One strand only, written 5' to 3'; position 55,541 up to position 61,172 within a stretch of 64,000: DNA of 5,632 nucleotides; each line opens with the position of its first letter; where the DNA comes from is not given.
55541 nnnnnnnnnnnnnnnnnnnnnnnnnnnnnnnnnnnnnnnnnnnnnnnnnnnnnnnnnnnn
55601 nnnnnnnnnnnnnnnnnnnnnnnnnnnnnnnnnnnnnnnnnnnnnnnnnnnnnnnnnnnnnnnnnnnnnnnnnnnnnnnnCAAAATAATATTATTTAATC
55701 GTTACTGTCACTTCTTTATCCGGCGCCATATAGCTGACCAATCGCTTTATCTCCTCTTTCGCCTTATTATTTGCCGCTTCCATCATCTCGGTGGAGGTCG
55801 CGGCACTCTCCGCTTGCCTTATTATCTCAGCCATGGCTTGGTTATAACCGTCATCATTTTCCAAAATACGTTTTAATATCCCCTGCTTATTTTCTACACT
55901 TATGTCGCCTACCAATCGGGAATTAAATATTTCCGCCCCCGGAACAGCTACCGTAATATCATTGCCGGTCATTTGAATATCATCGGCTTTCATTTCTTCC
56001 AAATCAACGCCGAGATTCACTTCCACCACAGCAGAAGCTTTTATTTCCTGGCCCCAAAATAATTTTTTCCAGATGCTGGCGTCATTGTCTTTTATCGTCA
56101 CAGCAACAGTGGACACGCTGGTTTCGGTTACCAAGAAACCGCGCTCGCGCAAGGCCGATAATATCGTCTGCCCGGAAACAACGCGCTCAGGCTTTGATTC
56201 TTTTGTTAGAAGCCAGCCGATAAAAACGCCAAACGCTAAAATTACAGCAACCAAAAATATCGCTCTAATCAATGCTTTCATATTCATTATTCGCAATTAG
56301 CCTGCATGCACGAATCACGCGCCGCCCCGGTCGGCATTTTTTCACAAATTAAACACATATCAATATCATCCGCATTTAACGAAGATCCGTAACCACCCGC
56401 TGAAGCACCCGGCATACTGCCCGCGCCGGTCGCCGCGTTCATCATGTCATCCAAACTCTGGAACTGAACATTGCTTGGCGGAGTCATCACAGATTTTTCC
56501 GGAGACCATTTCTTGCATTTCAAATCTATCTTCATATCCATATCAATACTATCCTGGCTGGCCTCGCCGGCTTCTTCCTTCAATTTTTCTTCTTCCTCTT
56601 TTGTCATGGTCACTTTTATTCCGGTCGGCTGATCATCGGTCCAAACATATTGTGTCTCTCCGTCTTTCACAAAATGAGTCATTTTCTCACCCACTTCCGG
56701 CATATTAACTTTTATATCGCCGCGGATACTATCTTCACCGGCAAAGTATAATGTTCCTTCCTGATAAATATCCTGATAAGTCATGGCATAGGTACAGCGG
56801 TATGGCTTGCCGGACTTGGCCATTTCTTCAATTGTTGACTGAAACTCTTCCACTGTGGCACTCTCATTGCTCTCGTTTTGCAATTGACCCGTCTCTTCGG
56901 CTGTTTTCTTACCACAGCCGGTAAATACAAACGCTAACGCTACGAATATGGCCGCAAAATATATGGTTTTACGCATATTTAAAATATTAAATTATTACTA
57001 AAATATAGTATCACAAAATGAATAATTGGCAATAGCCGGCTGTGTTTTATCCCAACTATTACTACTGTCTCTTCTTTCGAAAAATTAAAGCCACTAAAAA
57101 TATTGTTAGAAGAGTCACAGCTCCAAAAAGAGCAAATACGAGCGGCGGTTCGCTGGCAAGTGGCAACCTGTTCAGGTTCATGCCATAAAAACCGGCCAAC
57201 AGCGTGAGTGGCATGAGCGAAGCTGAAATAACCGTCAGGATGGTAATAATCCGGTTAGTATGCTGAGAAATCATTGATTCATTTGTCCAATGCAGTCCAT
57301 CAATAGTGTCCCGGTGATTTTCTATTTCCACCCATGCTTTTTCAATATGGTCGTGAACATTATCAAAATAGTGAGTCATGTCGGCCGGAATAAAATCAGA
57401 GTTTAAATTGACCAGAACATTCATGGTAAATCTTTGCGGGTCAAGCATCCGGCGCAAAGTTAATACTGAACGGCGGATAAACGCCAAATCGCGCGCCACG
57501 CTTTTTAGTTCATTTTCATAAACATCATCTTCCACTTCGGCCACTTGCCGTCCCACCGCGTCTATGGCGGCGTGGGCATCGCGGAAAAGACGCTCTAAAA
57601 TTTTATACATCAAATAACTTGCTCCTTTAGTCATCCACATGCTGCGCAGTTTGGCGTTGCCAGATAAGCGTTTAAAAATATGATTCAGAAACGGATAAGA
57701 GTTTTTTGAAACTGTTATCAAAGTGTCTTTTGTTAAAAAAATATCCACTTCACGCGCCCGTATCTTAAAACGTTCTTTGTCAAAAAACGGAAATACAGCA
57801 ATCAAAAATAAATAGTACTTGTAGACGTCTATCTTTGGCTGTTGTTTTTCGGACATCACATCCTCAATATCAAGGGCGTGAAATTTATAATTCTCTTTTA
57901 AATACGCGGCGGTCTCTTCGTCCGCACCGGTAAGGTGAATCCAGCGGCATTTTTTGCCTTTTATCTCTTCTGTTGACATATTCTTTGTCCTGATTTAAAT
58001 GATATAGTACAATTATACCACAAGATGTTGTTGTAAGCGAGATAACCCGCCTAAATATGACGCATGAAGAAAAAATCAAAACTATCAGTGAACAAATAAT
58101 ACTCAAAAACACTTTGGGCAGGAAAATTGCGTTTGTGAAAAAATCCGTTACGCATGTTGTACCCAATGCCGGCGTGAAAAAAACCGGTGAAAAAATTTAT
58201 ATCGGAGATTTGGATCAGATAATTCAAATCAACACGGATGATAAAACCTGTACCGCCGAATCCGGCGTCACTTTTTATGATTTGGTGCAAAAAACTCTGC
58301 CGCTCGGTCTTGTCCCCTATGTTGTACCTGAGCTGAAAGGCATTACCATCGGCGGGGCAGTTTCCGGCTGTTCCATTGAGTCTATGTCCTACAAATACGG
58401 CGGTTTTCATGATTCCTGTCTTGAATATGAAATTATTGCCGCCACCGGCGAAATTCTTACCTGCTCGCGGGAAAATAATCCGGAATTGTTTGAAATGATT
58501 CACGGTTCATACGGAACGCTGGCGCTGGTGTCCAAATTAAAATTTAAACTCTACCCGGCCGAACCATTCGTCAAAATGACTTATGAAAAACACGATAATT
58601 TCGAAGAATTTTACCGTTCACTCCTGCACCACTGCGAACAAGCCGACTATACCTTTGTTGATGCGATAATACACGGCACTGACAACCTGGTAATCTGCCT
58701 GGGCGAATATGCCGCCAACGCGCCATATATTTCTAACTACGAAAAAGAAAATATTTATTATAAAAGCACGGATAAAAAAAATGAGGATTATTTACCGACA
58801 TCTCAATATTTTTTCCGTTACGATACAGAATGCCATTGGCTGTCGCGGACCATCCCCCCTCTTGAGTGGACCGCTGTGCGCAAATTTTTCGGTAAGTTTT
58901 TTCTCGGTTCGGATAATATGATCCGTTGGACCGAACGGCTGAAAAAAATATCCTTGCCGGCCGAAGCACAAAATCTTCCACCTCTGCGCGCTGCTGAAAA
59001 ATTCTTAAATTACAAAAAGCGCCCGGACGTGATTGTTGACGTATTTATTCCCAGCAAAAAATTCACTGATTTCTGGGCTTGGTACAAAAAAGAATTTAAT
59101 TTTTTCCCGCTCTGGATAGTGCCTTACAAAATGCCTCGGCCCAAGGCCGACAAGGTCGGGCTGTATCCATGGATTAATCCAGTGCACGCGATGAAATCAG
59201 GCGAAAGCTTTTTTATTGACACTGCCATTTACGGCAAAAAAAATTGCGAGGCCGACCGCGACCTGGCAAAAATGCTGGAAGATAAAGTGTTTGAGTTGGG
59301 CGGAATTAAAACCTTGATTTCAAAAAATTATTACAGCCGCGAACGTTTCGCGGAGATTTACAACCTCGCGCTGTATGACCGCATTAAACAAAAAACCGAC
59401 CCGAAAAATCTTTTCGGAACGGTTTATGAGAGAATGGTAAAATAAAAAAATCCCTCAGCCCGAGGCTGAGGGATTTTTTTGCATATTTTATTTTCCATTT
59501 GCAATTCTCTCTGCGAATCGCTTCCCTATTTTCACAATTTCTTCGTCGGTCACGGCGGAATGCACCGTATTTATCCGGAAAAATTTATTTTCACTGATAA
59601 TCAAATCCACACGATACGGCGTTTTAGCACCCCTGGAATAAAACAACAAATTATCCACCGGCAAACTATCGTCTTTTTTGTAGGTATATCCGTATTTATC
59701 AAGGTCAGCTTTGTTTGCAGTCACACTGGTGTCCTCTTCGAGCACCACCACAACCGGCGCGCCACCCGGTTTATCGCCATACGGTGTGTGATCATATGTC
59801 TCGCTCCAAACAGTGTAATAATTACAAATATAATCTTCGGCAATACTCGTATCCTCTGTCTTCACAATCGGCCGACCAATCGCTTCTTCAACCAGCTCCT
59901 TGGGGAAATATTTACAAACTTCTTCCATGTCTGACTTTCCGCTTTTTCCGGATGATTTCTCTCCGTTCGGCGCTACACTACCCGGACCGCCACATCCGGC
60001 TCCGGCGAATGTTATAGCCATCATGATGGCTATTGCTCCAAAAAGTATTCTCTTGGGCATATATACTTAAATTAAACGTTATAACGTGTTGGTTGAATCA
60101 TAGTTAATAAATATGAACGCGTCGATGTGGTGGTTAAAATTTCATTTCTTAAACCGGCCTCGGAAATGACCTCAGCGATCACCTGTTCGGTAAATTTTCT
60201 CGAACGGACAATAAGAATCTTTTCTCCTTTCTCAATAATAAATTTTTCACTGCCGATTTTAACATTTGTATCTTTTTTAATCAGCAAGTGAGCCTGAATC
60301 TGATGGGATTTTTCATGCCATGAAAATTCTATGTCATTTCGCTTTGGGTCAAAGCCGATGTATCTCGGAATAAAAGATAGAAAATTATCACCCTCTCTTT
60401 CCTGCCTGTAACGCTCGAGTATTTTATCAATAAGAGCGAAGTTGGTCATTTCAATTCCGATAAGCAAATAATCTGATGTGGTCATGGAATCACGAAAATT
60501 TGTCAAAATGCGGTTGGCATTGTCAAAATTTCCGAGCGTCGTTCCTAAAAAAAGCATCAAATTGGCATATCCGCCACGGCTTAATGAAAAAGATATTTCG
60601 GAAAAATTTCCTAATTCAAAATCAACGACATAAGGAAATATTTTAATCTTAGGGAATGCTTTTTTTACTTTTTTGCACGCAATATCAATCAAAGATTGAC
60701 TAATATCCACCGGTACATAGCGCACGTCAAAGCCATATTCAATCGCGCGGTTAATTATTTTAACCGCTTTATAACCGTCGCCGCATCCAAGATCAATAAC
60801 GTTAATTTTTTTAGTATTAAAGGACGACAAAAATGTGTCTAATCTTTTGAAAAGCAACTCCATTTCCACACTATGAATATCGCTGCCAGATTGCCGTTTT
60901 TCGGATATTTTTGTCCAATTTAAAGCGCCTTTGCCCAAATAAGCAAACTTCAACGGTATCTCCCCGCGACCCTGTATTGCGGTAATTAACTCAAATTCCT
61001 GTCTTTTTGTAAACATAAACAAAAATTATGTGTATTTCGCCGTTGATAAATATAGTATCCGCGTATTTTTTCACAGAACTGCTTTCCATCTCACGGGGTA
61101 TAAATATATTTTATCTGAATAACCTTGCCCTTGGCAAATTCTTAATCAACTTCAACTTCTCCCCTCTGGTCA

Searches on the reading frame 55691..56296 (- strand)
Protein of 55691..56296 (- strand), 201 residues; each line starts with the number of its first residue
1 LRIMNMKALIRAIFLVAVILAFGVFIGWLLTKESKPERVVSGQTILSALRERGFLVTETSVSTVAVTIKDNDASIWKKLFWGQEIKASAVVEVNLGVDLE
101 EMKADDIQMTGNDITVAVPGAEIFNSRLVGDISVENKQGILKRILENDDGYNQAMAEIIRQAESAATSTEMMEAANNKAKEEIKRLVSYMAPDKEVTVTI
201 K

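Call 53: search_protein_families(library=pfam, proteins=[window:55691-56296:-], max_evalue=0.00001)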
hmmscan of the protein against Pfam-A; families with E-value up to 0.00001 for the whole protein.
window:55691-56296:- (201 aa): 1 family
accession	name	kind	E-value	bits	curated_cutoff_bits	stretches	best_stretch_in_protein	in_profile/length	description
PF14014.11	DUF4230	-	5.5e-16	59.4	27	1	50-196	4-146/148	Protein of unknown function (DUF4230)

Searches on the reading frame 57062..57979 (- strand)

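Call 53: search_protein_families(library=pfam, proteins=[window:57062-57979:-], max_evalue=0.00001)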
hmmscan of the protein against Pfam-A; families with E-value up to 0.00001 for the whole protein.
window:57062-57979:- (305 aa): 1 family
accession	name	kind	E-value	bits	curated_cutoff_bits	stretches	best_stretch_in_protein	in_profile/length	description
PF01544.23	CorA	-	2.8e-55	188.2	27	1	10-302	3-292/292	CorA-like Mg2+ transporter protein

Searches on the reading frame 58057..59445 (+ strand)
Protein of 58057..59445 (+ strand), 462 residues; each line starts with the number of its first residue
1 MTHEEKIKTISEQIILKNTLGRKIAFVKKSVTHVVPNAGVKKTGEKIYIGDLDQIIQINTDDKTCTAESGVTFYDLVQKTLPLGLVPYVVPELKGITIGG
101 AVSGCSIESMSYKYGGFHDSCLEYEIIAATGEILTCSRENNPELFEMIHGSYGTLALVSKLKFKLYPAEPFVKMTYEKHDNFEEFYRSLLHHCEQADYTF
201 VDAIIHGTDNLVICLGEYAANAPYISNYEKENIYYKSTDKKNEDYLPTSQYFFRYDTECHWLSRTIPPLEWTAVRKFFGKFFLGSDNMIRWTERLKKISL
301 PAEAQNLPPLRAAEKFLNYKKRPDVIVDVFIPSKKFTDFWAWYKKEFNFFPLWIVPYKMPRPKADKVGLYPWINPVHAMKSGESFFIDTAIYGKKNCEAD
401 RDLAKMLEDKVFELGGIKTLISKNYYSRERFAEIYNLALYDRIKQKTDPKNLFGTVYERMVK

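Call 53: search_protein_families(library=pfam, proteins=[window:58057-59445:+], max_evalue=0.00001)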
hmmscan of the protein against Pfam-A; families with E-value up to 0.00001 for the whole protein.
window:58057-59445:+ (462 aa): 1 family
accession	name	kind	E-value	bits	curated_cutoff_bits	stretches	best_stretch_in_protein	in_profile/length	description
PF01565.28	FAD_binding_4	-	1.7e-15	57.3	26.4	1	40-137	41-139/139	FAD binding domain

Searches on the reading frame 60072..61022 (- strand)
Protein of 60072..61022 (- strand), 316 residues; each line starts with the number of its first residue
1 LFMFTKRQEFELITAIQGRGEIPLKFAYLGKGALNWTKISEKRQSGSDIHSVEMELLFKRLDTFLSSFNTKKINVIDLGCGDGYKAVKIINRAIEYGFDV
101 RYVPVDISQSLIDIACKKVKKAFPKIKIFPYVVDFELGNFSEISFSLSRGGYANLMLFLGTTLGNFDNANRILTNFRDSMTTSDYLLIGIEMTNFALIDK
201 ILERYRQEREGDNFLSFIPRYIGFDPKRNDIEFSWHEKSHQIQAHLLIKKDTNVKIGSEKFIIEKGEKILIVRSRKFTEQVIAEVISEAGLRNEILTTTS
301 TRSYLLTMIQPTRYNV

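Call 53: search_protein_families(library=pfam, proteins=[window:60072-61022:-], max_evalue=0.00001)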
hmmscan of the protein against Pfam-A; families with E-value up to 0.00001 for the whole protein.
window:60072-61022:- (316 aa): 2 families
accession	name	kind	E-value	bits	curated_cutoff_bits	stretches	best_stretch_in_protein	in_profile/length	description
PF10017.15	Methyltransf_33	-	5.4e-37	127.9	23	1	21-310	15-303/304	Histidine-specific methyltransferase, SAM-dependent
PF13847.12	Methyltransf_31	-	1e-06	28.9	27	1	70-144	2-67/145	Methyltransferase domain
